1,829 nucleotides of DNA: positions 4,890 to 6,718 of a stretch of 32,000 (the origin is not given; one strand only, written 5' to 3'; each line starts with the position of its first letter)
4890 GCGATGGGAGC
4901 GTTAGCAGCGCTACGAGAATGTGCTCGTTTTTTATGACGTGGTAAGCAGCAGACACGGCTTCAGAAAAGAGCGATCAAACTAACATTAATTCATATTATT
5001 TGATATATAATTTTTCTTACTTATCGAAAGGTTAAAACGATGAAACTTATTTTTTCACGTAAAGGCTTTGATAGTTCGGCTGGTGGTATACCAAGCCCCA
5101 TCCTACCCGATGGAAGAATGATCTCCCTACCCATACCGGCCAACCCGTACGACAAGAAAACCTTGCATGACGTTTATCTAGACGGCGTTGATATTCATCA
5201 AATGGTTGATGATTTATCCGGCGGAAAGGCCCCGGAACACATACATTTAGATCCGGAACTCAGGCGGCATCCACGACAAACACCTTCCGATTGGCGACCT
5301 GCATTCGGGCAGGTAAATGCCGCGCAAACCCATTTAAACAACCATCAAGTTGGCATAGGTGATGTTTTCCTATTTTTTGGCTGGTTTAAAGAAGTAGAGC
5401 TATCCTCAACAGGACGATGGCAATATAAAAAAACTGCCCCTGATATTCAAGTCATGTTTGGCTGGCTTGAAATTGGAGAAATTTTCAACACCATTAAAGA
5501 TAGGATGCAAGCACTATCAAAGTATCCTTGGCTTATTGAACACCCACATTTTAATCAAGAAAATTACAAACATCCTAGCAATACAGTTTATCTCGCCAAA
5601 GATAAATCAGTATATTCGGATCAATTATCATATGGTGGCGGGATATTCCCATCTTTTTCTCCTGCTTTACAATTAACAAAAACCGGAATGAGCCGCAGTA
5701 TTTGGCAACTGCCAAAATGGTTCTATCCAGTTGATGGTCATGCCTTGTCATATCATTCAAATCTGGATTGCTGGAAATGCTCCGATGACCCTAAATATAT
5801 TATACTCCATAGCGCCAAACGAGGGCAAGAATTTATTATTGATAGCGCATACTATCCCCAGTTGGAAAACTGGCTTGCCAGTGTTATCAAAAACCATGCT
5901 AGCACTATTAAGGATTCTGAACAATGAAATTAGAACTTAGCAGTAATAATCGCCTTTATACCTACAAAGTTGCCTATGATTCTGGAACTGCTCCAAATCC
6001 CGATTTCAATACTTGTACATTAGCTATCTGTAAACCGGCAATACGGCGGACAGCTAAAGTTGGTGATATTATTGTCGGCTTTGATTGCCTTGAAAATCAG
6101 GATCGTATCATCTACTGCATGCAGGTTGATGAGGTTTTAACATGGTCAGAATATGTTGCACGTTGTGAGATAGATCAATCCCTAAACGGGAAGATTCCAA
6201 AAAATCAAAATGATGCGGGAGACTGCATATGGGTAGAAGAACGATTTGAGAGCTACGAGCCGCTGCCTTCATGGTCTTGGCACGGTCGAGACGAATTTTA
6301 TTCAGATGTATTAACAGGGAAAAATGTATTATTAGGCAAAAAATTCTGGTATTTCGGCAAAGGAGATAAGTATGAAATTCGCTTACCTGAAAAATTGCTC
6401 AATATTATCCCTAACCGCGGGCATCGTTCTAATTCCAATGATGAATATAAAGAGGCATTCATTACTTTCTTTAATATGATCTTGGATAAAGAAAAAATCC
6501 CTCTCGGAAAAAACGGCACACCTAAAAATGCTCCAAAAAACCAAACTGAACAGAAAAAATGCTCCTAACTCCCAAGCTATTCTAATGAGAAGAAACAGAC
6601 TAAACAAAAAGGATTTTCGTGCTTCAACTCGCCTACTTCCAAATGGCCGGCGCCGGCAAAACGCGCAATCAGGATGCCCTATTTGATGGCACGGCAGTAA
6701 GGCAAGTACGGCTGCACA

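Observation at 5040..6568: AT-rich, translationally coupled two-gene cassette (295 aa + 214 aa) with a shared N-terminal motif and no assignable function: best candidate for an undescribed system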

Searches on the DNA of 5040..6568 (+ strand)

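Call 59: search_dna_similar(query=window:5040-6568:+, collection=ecoli_genomes, mode=distant, max_rows=10)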
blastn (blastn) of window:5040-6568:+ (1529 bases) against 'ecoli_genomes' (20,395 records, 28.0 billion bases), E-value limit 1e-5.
No match.
